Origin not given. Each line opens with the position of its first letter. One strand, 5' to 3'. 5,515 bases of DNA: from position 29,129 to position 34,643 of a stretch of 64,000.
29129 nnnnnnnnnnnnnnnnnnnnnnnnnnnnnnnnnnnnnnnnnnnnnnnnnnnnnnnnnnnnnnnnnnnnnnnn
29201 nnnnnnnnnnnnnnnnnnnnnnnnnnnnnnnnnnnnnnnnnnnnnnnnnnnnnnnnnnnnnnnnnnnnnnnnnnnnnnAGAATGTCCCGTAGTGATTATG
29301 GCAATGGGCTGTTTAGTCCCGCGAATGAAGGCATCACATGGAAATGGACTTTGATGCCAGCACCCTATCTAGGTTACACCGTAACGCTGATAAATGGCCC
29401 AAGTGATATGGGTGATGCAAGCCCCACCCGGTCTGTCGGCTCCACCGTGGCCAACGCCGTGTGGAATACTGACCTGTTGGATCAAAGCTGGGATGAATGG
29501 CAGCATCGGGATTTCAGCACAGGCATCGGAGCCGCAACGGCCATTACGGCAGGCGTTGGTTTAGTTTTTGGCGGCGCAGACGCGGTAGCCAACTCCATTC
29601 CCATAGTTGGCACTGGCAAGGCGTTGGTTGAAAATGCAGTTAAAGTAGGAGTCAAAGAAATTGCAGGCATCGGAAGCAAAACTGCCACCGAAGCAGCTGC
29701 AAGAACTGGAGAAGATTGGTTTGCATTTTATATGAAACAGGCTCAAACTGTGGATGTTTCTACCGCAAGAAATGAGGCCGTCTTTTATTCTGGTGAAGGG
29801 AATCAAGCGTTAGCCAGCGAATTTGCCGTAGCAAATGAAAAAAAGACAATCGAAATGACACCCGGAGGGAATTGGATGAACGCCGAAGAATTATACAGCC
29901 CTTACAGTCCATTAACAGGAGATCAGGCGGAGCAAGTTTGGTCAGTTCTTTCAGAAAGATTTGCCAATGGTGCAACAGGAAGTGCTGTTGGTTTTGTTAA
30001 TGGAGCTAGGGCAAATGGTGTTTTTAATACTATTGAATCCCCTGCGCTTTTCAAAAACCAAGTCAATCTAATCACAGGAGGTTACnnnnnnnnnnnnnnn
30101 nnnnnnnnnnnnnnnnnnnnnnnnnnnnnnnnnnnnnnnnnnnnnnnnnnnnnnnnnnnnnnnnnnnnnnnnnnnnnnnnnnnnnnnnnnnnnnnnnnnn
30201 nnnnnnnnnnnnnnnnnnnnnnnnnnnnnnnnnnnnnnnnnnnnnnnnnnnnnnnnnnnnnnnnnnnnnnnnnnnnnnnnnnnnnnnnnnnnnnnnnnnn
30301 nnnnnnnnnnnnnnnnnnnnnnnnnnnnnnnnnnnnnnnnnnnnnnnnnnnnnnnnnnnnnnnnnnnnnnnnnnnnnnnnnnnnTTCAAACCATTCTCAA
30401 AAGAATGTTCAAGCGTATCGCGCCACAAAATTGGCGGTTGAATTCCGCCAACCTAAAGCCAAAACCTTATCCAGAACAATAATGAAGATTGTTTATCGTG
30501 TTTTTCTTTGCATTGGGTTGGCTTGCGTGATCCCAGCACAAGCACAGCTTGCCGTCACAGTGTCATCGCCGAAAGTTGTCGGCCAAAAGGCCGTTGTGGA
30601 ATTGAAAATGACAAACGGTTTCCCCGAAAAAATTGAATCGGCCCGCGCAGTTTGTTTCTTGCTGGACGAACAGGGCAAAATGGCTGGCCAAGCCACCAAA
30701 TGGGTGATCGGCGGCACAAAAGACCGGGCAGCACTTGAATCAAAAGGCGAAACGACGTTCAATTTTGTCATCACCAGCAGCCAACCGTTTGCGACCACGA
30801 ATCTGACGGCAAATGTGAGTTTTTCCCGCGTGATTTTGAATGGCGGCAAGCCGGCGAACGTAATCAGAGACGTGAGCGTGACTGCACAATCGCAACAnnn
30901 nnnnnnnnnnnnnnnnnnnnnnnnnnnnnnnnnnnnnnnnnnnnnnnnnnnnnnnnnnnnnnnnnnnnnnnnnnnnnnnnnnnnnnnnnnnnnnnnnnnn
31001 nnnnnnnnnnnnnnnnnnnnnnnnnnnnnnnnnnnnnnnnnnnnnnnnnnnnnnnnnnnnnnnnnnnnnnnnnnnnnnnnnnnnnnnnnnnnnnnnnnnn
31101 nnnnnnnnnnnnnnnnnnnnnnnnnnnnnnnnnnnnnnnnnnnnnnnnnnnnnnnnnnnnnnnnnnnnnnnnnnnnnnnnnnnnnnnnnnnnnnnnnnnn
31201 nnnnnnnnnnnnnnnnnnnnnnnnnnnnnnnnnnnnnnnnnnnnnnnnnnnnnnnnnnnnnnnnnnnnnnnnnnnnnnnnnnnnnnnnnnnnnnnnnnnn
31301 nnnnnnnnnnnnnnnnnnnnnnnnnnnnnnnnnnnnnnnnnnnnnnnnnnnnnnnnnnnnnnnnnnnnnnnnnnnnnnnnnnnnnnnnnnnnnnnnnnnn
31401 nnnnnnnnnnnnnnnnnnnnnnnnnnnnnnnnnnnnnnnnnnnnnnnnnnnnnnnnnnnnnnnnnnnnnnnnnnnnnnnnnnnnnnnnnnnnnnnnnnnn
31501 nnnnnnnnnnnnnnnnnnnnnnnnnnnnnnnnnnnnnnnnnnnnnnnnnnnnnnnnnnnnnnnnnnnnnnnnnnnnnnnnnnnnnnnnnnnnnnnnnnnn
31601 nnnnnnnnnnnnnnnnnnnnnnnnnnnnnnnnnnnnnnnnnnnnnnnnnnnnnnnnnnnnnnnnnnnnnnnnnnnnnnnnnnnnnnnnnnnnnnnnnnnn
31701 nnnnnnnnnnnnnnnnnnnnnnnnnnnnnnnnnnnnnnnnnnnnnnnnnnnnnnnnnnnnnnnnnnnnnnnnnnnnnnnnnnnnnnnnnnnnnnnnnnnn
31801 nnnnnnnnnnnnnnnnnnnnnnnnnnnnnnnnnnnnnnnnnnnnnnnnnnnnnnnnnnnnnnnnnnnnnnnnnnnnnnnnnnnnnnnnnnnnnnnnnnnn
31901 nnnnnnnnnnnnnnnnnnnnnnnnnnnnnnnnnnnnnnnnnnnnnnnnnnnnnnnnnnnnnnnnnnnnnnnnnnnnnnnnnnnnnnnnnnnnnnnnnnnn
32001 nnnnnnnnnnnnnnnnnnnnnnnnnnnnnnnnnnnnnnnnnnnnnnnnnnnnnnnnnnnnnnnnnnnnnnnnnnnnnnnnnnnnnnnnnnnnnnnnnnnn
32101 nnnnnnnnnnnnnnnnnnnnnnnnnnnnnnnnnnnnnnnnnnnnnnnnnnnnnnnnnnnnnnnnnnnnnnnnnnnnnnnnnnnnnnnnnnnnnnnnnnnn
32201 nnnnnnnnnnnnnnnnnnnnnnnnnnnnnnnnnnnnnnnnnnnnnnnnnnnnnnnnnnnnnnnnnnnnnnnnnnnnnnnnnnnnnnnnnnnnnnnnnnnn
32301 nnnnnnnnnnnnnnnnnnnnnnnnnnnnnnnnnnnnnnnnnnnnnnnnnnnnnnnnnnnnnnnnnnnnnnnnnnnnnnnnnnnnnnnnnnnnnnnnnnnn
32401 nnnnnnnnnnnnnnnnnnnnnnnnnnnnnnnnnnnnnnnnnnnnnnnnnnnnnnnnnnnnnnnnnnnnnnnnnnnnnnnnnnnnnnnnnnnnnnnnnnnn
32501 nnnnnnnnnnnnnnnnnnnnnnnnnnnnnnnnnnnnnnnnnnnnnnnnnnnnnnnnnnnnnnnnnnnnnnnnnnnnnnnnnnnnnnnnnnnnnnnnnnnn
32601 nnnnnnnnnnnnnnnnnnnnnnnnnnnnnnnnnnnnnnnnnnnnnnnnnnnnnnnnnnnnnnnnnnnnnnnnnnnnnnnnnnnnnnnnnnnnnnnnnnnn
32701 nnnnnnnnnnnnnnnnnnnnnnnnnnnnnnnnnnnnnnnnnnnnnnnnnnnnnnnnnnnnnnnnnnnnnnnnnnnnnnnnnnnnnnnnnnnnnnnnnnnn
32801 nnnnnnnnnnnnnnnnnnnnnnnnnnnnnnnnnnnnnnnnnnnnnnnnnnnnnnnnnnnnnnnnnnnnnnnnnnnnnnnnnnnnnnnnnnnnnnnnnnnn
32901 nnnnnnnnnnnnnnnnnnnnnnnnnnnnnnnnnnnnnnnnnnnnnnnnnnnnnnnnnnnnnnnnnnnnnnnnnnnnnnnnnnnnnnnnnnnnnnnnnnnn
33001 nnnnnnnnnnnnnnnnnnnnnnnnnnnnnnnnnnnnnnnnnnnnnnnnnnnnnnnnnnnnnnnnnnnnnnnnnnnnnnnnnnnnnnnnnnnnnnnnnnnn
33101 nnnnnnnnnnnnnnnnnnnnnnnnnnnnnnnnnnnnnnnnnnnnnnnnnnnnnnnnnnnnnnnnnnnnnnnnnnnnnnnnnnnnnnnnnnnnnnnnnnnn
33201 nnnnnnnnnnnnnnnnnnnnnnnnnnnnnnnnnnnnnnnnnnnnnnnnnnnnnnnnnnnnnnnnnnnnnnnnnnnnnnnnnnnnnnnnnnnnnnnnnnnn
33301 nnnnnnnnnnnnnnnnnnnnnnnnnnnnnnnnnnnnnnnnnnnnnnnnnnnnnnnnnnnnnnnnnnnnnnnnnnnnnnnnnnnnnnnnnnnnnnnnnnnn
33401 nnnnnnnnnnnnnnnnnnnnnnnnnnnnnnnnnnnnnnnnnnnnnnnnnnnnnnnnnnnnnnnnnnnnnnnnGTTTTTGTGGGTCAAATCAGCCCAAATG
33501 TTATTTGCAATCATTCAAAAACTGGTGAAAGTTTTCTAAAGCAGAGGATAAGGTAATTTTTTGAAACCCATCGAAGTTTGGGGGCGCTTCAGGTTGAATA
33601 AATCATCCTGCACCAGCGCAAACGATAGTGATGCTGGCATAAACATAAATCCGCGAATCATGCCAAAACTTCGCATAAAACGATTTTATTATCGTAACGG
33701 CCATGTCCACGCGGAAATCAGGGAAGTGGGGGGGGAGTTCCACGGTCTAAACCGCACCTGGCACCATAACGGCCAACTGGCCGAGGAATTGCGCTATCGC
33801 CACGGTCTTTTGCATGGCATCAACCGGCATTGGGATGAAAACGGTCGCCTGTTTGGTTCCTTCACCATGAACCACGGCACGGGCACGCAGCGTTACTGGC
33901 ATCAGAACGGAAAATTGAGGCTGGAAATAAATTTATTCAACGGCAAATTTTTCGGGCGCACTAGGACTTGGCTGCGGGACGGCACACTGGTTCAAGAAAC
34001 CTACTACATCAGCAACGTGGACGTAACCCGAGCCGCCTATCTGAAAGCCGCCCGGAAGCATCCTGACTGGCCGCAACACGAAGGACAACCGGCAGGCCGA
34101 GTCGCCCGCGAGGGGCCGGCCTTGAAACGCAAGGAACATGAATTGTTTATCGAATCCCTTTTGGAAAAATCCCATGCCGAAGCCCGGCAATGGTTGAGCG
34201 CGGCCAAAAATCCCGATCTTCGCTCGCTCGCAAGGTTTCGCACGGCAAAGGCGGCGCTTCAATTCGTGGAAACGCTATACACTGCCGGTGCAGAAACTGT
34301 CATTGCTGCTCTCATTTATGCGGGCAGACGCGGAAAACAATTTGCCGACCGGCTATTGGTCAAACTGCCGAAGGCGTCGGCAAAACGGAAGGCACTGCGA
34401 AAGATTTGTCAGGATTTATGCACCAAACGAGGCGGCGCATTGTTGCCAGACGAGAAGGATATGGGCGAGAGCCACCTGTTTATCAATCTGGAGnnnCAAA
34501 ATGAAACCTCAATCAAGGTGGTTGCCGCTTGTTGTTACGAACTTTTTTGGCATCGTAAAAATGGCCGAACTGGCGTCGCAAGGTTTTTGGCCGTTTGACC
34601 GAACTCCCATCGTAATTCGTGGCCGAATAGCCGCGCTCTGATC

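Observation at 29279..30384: Rhs C-terminal tip looks like an ADP-ribosyl-cyclase/CD38-type NADase behind a PT-TG-like segment, with an overlapping immunity ORF in an A/T-richer cassette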

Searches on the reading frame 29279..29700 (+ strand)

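Call 55: search_protein_families(library=pfam, proteins=[window:29279-29700:+], max_evalue=1)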
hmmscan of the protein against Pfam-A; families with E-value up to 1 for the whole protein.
window:29279-29700:+ (140 aa): 0 families

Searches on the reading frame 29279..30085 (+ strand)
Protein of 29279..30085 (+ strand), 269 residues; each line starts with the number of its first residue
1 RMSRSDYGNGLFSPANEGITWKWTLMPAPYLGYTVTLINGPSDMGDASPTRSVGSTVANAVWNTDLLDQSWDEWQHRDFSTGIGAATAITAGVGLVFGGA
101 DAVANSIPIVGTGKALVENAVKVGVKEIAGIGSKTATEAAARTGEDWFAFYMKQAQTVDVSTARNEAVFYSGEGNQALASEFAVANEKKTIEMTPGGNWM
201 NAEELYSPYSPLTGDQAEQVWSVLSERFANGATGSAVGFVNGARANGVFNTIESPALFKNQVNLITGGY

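Call 6: search_protein_families(library=pfam, proteins=[window:29279-30085:+], max_evalue=1)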
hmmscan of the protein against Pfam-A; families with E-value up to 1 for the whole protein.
window:29279-30085:+ (269 aa): 1 family
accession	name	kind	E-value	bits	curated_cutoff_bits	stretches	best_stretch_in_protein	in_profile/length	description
PF02267.23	Rib_hydrolayse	-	0.075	12.8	25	1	218-264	131-182/241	ADP-ribosyl cyclase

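Call 7: search_protein_families(library=ncbifam, proteins=[window:29279-30085:+], max_evalue=1)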
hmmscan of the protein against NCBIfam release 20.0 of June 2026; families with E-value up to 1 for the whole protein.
window:29279-30085:+ (269 aa): 0 families
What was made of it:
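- Tried and rejected: NCBIfam gave nothing (call 7).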

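Call 8: search_solved_structures(query=window:29279-30085:+, max_evalue=10, show_alignments=3)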
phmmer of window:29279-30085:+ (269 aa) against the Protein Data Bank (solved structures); distinct sequences matched with E-value up to 10: 1.
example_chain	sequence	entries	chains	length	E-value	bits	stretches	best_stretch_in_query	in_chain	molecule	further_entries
9ui1_A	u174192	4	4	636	1.3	11.9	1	139-205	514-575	Protein NRT1/ PTR FAMILY 2.10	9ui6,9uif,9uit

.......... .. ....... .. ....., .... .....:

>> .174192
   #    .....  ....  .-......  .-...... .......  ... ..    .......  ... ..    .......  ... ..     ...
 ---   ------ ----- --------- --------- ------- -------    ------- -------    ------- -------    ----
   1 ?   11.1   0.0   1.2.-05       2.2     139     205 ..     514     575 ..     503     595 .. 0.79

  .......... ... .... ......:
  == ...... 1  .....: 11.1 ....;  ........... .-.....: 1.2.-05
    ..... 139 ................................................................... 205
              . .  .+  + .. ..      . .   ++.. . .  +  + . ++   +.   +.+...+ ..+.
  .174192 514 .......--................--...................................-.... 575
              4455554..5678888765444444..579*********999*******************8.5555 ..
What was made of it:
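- Tried and rejected: Single-sequence searches were too weak. phmmer of the 269-aa tail against PDB gave only a spurious transporter hit (call 8).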

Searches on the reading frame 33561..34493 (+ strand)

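Call 60: search_protein_families(library=pfam, proteins=[window:33561-34493:+], max_evalue=0.001)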
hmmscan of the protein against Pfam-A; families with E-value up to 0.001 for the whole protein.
window:33561-34493:+ (311 aa): 1 family
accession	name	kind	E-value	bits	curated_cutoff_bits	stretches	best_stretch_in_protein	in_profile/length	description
PF07661.19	MORN_2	-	2.3e-12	46.1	29.6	0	61-80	2-21/22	MORN repeat variant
